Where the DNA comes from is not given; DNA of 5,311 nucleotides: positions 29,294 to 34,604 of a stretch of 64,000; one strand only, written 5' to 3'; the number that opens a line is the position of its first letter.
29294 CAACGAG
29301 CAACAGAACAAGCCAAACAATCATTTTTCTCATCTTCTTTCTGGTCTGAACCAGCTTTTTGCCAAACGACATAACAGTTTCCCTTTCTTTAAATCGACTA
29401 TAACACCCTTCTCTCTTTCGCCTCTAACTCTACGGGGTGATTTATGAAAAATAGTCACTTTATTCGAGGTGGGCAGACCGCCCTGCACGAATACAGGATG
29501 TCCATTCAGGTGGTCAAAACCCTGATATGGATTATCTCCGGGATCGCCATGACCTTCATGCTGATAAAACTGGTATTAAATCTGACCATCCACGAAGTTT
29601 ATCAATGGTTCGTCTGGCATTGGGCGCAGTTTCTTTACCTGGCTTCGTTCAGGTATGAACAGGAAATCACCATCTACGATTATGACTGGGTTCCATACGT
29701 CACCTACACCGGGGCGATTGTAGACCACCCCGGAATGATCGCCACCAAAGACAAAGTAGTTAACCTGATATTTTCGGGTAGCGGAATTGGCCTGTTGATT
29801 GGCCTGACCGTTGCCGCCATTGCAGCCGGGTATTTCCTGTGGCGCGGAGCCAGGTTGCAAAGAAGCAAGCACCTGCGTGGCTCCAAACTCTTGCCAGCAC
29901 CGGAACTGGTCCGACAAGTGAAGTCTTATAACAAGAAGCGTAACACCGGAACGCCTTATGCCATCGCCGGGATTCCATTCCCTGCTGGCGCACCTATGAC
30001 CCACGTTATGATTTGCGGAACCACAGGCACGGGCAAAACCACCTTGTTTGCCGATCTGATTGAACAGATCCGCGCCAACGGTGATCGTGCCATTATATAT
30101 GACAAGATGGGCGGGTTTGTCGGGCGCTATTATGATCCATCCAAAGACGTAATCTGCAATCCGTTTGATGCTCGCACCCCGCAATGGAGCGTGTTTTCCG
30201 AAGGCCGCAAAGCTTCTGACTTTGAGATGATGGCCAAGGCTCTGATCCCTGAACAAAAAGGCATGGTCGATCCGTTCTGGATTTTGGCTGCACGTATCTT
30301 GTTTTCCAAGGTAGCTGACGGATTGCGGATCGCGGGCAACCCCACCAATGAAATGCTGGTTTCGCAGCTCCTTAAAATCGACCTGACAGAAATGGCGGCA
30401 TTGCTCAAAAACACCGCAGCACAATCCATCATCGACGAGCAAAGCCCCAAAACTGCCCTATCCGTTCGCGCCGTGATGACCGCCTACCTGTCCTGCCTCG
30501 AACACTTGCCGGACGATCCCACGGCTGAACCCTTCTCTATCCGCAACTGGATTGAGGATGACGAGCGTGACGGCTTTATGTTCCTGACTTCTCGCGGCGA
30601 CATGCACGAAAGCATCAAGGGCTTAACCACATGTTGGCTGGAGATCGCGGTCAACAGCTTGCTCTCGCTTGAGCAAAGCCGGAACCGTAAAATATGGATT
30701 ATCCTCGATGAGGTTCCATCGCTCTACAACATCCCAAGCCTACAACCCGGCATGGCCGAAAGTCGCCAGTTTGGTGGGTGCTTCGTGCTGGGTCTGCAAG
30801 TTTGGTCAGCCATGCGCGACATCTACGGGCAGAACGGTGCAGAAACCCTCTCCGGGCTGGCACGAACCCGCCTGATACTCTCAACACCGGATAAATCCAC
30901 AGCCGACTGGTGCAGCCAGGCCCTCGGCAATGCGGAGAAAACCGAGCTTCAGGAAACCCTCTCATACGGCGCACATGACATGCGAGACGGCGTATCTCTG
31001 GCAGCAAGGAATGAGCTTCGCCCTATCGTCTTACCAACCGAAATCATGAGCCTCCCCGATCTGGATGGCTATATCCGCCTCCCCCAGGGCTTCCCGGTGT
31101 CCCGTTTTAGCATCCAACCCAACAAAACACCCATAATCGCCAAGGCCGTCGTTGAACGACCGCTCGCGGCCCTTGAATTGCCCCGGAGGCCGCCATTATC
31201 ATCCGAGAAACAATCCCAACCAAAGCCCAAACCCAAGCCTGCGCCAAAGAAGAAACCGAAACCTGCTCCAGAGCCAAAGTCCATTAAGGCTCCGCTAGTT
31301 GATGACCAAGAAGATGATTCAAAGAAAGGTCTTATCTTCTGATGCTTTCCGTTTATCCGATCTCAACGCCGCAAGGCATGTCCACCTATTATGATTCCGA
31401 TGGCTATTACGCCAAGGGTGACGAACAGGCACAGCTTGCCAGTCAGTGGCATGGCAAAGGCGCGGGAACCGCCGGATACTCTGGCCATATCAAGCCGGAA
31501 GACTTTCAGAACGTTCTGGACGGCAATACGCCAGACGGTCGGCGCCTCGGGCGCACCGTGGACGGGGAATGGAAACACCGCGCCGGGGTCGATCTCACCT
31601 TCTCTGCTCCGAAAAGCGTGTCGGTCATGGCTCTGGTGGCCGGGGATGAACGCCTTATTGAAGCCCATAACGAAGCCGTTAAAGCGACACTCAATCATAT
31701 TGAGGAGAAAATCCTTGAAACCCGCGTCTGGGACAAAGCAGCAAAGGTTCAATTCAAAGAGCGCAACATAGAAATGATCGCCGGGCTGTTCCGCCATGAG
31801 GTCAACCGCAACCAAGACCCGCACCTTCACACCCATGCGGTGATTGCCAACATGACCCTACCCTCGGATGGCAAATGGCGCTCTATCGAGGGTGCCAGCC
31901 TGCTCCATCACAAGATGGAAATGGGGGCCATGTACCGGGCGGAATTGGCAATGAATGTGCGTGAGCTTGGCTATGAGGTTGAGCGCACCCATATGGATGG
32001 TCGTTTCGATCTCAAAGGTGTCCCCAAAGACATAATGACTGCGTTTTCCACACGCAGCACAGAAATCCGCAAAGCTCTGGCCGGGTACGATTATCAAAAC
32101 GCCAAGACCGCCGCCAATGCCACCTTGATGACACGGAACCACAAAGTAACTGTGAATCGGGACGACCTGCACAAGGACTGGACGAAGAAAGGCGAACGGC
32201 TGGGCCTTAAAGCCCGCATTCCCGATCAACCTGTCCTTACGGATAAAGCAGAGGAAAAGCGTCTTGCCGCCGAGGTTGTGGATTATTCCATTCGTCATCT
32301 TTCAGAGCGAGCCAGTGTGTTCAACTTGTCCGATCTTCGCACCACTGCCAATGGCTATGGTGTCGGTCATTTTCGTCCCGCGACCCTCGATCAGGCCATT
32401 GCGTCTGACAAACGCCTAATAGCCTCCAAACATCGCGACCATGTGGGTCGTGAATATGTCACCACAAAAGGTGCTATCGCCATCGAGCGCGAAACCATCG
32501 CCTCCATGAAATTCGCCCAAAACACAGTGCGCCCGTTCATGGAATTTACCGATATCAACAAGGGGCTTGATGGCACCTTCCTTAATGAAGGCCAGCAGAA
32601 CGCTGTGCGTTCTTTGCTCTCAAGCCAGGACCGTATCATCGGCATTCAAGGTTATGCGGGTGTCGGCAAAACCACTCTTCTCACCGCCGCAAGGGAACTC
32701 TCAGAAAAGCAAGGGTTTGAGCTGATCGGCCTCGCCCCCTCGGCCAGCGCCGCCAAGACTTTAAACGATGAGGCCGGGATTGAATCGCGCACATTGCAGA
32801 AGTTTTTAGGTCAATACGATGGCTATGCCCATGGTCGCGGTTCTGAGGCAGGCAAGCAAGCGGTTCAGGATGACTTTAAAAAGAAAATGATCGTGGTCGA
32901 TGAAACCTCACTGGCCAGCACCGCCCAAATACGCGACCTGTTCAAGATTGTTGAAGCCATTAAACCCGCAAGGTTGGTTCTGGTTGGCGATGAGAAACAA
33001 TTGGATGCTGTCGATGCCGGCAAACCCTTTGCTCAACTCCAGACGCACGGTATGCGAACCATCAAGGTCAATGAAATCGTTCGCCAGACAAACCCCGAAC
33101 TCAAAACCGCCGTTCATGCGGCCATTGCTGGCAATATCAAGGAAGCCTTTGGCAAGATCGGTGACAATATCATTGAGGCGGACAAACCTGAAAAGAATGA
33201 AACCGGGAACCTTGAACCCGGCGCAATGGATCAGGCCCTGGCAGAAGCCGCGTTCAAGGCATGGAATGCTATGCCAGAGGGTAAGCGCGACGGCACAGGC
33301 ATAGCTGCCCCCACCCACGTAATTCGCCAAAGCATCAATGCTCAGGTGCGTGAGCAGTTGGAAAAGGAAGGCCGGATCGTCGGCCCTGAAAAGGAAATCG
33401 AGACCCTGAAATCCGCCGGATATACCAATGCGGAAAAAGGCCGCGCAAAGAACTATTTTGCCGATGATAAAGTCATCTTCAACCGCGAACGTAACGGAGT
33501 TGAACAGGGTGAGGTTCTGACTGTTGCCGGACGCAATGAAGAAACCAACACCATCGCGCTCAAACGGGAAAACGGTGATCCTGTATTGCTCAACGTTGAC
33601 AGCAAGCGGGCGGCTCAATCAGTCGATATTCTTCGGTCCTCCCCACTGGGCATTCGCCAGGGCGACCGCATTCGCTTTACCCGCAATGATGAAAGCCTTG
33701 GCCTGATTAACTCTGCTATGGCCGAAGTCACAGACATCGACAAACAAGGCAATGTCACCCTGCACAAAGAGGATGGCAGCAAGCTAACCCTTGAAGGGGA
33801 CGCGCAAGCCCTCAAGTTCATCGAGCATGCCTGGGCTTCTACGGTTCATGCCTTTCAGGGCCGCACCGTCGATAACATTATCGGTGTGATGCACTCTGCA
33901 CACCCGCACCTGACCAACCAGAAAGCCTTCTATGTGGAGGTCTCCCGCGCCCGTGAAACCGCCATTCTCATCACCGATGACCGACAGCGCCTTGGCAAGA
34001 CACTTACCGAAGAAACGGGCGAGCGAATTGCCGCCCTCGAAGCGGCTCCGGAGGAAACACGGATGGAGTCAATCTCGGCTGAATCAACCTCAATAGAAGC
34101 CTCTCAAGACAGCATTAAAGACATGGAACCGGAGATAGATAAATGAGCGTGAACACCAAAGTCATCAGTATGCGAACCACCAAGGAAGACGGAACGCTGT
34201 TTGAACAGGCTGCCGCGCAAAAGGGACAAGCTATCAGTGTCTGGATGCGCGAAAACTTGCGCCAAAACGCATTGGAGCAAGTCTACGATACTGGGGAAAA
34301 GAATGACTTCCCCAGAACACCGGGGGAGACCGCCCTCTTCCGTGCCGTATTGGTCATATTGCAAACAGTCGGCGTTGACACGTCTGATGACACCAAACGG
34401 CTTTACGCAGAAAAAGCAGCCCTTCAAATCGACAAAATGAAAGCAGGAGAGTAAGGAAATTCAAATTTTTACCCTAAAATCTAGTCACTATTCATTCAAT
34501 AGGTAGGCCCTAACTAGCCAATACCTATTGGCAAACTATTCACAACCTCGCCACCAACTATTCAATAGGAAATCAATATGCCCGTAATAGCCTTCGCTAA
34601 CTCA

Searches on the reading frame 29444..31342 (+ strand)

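Call 19: search_protein_families(library=pfam, proteins=[window:29444-31342:+])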
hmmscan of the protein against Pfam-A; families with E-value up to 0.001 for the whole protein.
window:29444-31342:+ (632 aa): 3 families
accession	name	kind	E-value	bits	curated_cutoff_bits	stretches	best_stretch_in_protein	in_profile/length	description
PF10412.15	TrwB_AAD_bind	-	2.6e-136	455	20.5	1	172-557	2-386/387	Type IV secretion-system coupling protein DNA-binding domain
PF12696.13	TraG-D_C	-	8.5e-20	71.4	22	1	419-538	4-125/126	TraM recognition site of TraD and TraG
PF02534.20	T4SS-DNA_transf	-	2.4e-13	50.2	20.1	1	401-539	288-425/468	Type IV secretory system Conjugative DNA transfer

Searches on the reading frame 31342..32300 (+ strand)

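Call 77: search_solved_structures(query=window:31342-32300:+, max_evalue=0.001)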
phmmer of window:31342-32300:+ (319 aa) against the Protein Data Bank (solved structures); distinct sequences matched with E-value up to 0.001: 11.
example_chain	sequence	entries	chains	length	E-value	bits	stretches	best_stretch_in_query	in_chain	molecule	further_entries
1omh_A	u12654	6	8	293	6.2e-53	183.3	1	15-289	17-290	trwC protein | TrwC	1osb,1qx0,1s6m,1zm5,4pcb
2cdm_A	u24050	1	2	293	9.9e-53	182.6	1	14-289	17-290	TRWC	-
3l57_A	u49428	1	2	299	6.1e-50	173.4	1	16-289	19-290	Mobilization protein TraI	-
3l6t_A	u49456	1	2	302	6.3e-50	173.4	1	16-289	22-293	Mobilization protein TraI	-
8a1b_A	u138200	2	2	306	6.6e-50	173.3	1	16-289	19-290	TraI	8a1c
1p4d_A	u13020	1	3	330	1.3e-46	162.6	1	4-290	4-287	TraI protein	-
2q7t_A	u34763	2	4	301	1.5e-46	162.3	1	13-289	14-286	Protein traI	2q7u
2a0i_A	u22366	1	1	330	1.9e-46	162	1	13-290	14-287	TraI protein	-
5n8o_A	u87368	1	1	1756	4.7e-46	160.7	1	6-289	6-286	DNA helicase I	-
9f0z_H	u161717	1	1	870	3.3e-45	157.9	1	13-289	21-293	Multifunctional conjugation protein TraI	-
9f0x_H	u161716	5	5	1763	4.7e-45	157.4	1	13-289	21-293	Multifunctional conjugation protein TraI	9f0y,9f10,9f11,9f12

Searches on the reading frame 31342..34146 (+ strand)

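Call 19: search_protein_families(library=pfam, proteins=[window:31342-34146:+])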
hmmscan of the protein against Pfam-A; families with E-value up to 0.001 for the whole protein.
window:31342-34146:+ (934 aa): 7 families
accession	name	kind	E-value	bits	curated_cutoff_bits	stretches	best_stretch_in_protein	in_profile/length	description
PF08751.17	TrwC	-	1.7e-78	264.5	25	1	14-285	5-284/286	TrwC relaxase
PF13604.12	AAA_30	-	2.8e-51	174.4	27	1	414-607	2-181/191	AAA domain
PF13245.12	AAA_19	-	2.7e-16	60.4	25.1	1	418-555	1-130/134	AAA domain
PF01443.25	Viral_helicase1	-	4.2e-08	33.7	21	0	435-568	3-113/228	Viral superfamily 1 RNA helicase core domain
PF13538.12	UvrD_C_2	-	8.6e-08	32.4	27.4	1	829-877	1-52/52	UvrD-like helicase C-terminal domain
PF13401.12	AAA_22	-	5e-05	24.1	27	1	429-554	4-126/130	AAA domain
PF13086.12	AAA_11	-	5.8e-05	23.4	27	0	503-557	203-253/257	AAA domain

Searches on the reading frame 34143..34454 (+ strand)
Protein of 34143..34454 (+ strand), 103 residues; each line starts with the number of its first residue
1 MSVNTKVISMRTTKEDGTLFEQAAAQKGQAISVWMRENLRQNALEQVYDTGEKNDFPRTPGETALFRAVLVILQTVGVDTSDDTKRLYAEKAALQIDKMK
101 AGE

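Call 19: search_protein_families(library=pfam, proteins=[window:34143-34454:+])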
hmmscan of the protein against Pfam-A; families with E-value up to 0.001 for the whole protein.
window:34143-34454:+ (103 aa): 0 families

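Call 78: search_protein_families(library=pfam, proteins=[window:34143-34454:+], max_evalue=0.1)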
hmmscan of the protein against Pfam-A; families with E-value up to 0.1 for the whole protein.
window:34143-34454:+ (103 aa): 2 families
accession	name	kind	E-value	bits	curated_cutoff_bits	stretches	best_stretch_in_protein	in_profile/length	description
PF19807.5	DUF6290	-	0.0018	18.9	27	1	7-40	3-36/72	Family of unknown function (DUF6290)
PF08681.18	TacA1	-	0.094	13.1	21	0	8-45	2-39/80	Antitoxin TacA 1-like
